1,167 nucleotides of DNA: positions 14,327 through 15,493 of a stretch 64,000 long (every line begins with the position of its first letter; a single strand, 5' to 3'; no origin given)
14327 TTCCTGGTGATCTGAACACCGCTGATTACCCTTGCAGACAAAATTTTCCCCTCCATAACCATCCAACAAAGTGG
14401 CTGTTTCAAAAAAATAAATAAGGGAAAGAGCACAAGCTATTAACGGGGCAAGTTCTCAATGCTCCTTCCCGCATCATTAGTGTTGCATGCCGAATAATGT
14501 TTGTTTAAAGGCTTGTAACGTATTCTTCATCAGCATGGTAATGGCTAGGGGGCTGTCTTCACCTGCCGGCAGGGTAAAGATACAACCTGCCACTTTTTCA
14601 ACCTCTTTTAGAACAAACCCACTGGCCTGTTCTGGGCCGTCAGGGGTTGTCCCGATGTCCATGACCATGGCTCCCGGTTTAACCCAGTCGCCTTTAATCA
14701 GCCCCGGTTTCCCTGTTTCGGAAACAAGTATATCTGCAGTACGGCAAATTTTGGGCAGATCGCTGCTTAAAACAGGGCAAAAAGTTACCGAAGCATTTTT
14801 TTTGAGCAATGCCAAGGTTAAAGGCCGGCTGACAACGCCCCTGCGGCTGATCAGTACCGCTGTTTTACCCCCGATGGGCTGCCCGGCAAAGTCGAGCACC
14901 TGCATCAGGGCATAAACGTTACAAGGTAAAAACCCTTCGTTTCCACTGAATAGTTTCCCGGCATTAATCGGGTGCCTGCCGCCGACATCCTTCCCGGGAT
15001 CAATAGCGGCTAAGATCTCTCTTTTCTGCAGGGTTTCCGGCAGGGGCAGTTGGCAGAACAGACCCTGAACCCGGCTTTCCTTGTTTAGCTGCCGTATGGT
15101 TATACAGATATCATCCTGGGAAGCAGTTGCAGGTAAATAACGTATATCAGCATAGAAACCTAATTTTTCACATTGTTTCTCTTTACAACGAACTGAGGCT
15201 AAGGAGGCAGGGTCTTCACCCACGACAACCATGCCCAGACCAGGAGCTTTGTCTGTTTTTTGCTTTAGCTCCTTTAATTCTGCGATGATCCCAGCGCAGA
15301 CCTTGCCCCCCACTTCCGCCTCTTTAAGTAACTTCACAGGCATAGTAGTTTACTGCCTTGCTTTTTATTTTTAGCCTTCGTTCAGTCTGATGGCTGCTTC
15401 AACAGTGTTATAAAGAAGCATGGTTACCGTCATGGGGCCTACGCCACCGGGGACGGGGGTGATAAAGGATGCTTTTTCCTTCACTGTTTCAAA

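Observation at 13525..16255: Three tandem folD paralogues with progressively degenerate catalytic motifs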

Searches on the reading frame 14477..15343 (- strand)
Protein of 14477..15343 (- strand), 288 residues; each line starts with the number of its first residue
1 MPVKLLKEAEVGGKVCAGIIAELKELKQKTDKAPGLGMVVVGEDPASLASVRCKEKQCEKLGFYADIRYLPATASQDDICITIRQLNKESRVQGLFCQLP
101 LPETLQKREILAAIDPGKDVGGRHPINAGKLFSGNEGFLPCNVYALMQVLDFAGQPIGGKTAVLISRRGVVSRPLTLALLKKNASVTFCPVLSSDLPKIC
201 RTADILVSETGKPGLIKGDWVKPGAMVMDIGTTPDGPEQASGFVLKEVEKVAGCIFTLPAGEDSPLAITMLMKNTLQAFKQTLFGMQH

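Call 3: search_protein_families(library=pfam, proteins=[window:14477-15343:-], max_evalue=0.01)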
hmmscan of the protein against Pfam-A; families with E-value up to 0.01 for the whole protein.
window:14477-15343:- (288 aa): 2 families
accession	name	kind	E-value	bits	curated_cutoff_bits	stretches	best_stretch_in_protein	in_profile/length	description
PF02882.25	THF_DHG_CYH_C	-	6.7e-38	130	27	1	124-281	1-158/160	Tetrahydrofolate dehydrogenase/cyclohydrolase, NAD(P)-binding domain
PF00763.28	THF_DHG_CYH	-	2.7e-26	92.5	32.8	1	14-120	9-114/115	Tetrahydrofolate dehydrogenase/cyclohydrolase, catalytic domain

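Call 4: search_protein_families(library=ncbifam, proteins=[window:14477-15343:-], max_evalue=0.01)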
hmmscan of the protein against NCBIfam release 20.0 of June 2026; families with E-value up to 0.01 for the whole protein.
window:14477-15343:- (288 aa): 30 families (the best 25 are shown)
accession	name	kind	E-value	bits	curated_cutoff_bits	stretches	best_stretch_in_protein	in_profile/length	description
NF010770.0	PRK14173.1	equivalog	1.2e-66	224.9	411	1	12-279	8-278/287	bifunctional 5,10-methylene-tetrahydrofolate dehydrogenase/ 5,10-methylene-tetrahydrofolate cyclohydrolase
NF010785.0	PRK14188.1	subfamily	1.2e-66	224.7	396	1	11-281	11-288/297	bifunctional methylenetetrahydrofolate dehydrogenase/methenyltetrahydrofolate cyclohydrolase FolD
NF010786.0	PRK14189.1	subfamily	2.4e-64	217.2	421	1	6-281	6-280/285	bifunctional methylenetetrahydrofolate dehydrogenase/methenyltetrahydrofolate cyclohydrolase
NF010783.0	PRK14186.1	equivalog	4.4e-64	216.4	333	1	14-282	13-285/297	bifunctional methylenetetrahydrofolate dehydrogenase/methenyltetrahydrofolate cyclohydrolase FolD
NF010787.0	PRK14191.1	equivalog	6.2e-63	212.6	423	1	4-281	2-279/285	bifunctional methylenetetrahydrofolate dehydrogenase/methenyltetrahydrofolate cyclohydrolase FolD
NF010776.0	PRK14179.1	equivalog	7.2e-63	212.4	445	1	10-282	9-281/284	bifunctional methylenetetrahydrofolate dehydrogenase/methenyltetrahydrofolate cyclohydrolase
NF010773.0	PRK14176.1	equivalog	6.1e-62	209.6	437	1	13-281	18-285/287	bifunctional 5,10-methylene-tetrahydrofolate dehydrogenase/ 5,10-methylene-tetrahydrofolate cyclohydrolase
NF008058.0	PRK10792.1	equivalog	1e-61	208.4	355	1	2-281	2-281/285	bifunctional methylenetetrahydrofolate dehydrogenase/methenyltetrahydrofolate cyclohydrolase FolD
NF010781.0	PRK14184.1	equivalog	1.5e-60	204.7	438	1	6-281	4-282/286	bifunctional 5,10-methylene-tetrahydrofolate dehydrogenase/ 5,10-methylene-tetrahydrofolate cyclohydrolase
NF010772.0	PRK14175.1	equivalog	2.3e-60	204.3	459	1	1-281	1-280/286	bifunctional methylenetetrahydrofolate dehydrogenase/methenyltetrahydrofolate cyclohydrolase FolD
NF010780.0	PRK14183.1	equivalog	3.5e-60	203.7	480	1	6-282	4-280/283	bifunctional 5,10-methylene-tetrahydrofolate dehydrogenase/ 5,10-methylene-tetrahydrofolate cyclohydrolase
NF010789.1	PRK14193.1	equivalog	8.2e-59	199.1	401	1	18-278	17-277/281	bifunctional methylenetetrahydrofolate dehydrogenase/methenyltetrahydrofolate cyclohydrolase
NF010775.0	PRK14178.1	equivalog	2.8e-57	194.1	465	1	20-281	13-273/279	bifunctional methylenetetrahydrofolate dehydrogenase/methenyltetrahydrofolate cyclohydrolase FolD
NF010767.0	PRK14170.1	equivalog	1.5e-54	185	559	1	19-281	18-279/284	bifunctional methylenetetrahydrofolate dehydrogenase/methenyltetrahydrofolate cyclohydrolase FolD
NF010765.0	PRK14168.1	equivalog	2.4e-54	184.5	501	1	1-281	1-293/297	bifunctional methylenetetrahydrofolate dehydrogenase/methenyltetrahydrofolate cyclohydrolase FolD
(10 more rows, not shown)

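Call 7: search_solved_structures(query=window:14477-15343:-, show_alignments=2)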
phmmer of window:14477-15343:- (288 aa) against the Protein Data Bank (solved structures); distinct sequences matched with E-value up to 0.001: 27.
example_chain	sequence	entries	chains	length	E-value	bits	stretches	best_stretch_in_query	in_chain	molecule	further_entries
6v6y_A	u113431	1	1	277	1.1e-51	179.1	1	16-278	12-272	Bifunctional protein FolD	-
6ape_A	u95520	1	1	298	8.8e-49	169.6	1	28-281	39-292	Bifunctional protein FolD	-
4a5o_A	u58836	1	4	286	1.7e-47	165.4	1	17-279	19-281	BIFUNCTIONAL PROTEIN FOLD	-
8wfc_A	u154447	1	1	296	7.1e-47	163.4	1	4-280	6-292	Bifunctional protein FolD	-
5nhs_A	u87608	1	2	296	2.9e-44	154.8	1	31-280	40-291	Bifunctional protein FolD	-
4a26_A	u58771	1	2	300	6.1e-43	150.5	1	21-283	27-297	PUTATIVE C-1-TETRAHYDROFOLATE SYNTHASE, CYTOPLASMIC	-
3p2o_A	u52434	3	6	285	7.6e-43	150.1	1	15-282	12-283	Bifunctional protein folD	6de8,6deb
1b0a_A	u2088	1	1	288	1.2e-42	149.5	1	32-279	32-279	PROTEIN (FOLD BIFUNCTIONAL PROTEIN)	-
5o22_A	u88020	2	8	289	1.3e-42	149.4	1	32-279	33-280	Bifunctional protein FolD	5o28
2c2x_A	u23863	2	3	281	5.3e-42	147.4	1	30-277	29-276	METHYLENETETRAHYDROFOLATE DEHYDROGENASE-METHENYLTETRAHYDROFOLATE CYCLOHYDROLASE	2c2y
5o2a_A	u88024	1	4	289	6.3e-42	147.1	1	32-279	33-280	Bifunctional protein FolD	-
1a4i_A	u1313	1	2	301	1.7e-41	145.7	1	2-283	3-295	METHYLENETETRAHYDROFOLATE DEHYDROGENASE / METHENYLTETRAHYDROFOLATE CYCLOHYDROLASE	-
9isl_A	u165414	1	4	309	1.7e-41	145.7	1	2-283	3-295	C-1-tetrahydrofolate synthase, cytoplasmic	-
9ise_A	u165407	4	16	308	1.8e-41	145.7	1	2-283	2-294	C-1-tetrahydrofolate synthase, cytoplasmic, N-terminally processed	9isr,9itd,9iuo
1dia_A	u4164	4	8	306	1.8e-41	145.6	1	2-283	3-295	METHYLENETETRAHYDROFOLATE DEHYDROGENASE/CYCLOHYDROLASE | METHYLENETETRAHYDROFOLATE DEHYDROGENASE / CYCLOHYDROLASE | Methylenetetrahydrofolate dehydrogenase cycl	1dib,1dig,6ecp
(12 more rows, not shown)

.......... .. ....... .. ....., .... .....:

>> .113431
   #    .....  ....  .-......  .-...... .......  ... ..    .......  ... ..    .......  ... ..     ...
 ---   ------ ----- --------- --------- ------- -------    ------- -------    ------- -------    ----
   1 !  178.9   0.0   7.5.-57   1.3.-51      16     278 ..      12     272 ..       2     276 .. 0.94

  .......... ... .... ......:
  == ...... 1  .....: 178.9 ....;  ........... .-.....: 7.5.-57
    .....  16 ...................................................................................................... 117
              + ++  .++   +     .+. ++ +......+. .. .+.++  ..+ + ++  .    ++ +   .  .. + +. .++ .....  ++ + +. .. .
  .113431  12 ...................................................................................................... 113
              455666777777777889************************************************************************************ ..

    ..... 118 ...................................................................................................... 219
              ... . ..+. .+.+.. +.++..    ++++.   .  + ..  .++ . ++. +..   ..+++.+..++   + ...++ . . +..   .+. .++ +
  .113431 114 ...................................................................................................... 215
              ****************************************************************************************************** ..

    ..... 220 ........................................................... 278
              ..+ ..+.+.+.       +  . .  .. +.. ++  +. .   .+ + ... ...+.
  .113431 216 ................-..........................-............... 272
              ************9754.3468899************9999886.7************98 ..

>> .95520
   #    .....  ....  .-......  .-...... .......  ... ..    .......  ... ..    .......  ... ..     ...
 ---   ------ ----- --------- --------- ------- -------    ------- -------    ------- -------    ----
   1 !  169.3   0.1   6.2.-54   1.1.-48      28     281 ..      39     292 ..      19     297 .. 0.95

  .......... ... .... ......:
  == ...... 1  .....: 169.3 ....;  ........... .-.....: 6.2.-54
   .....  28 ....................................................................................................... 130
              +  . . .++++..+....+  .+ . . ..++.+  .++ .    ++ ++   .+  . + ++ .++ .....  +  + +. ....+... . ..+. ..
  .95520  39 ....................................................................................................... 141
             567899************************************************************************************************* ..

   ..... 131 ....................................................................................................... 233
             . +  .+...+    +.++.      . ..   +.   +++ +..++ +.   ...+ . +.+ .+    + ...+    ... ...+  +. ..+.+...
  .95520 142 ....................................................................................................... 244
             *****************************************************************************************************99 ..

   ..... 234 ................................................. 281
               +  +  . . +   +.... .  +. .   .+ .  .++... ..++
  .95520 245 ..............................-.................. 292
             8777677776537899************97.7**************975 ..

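Call 8: find_encoding_contigs(protein=window:14477-15343:-, flank=8000, max_places=6)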
Protein window:14477-15343:- (288 aa): 13 contigs read that carry it; 6 places shown.
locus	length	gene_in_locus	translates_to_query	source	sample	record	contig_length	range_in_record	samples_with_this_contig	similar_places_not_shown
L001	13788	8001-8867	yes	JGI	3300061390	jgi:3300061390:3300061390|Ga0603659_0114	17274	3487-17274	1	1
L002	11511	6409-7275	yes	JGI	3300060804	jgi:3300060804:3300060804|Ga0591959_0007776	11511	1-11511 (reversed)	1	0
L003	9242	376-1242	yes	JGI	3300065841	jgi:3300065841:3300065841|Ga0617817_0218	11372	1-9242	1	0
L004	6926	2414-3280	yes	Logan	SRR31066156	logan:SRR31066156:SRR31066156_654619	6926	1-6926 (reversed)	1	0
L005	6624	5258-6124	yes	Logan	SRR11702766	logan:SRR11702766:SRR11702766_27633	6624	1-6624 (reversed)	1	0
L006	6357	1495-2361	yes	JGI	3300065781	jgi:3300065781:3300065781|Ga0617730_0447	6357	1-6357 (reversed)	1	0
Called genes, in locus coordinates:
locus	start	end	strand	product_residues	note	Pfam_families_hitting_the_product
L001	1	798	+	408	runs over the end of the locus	PF09546:Spore_III_AE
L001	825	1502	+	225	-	PF09581:Spore_III_AF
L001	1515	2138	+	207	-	-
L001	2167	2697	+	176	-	PF12685:SpoIIIAH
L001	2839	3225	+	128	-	PF03780:Asp23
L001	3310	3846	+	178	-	PF03780:Asp23 (faint)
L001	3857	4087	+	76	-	PF10031:DUF2273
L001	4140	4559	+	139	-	PF01029:NusB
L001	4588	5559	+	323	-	PF00175:NAD_binding_1 (weak), PF10418:DHODB_Fe-S_bind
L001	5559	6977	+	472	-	PF14691:Fer4_20, PF13241:NAD_binding_7 (faint), PF01134:GIDA (weak), PF01494:FAD_binding_3 (faint), PF07992:Pyr_redox_2, PF12831:FAD_oxidored (weak), PF13450:NAD_binding_8 (weak), PF00070:Pyr_redox (weak), +1 more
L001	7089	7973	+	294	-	PF00763:THF_DHG_CYH, PF02882:THF_DHG_CYH_C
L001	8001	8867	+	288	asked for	PF00763:THF_DHG_CYH, PF02882:THF_DHG_CYH_C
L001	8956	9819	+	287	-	PF00763:THF_DHG_CYH, PF02882:THF_DHG_CYH_C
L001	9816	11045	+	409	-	PF13742:tRNA_anti_2, PF01336:tRNA_anti-codon, PF02601:Exonuc_VII_L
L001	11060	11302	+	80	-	PF02609:Exonuc_VII_S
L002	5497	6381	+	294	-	PF00763:THF_DHG_CYH, PF02882:THF_DHG_CYH_C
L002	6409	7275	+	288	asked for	PF00763:THF_DHG_CYH, PF02882:THF_DHG_CYH_C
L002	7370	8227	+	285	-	PF00763:THF_DHG_CYH, PF02882:THF_DHG_CYH_C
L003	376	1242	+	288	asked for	PF00763:THF_DHG_CYH, PF02882:THF_DHG_CYH_C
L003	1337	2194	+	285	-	PF00763:THF_DHG_CYH, PF02882:THF_DHG_CYH_C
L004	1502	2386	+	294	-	PF00763:THF_DHG_CYH, PF02882:THF_DHG_CYH_C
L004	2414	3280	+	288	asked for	PF00763:THF_DHG_CYH, PF02882:THF_DHG_CYH_C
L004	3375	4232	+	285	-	PF00763:THF_DHG_CYH, PF02882:THF_DHG_CYH_C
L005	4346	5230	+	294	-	PF00763:THF_DHG_CYH, PF02882:THF_DHG_CYH_C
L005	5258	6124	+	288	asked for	PF00763:THF_DHG_CYH, PF02882:THF_DHG_CYH_C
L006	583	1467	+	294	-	PF00763:THF_DHG_CYH, PF02882:THF_DHG_CYH_C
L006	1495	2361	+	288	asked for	PF00763:THF_DHG_CYH, PF02882:THF_DHG_CYH_C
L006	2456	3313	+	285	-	PF00763:THF_DHG_CYH, PF02882:THF_DHG_CYH_C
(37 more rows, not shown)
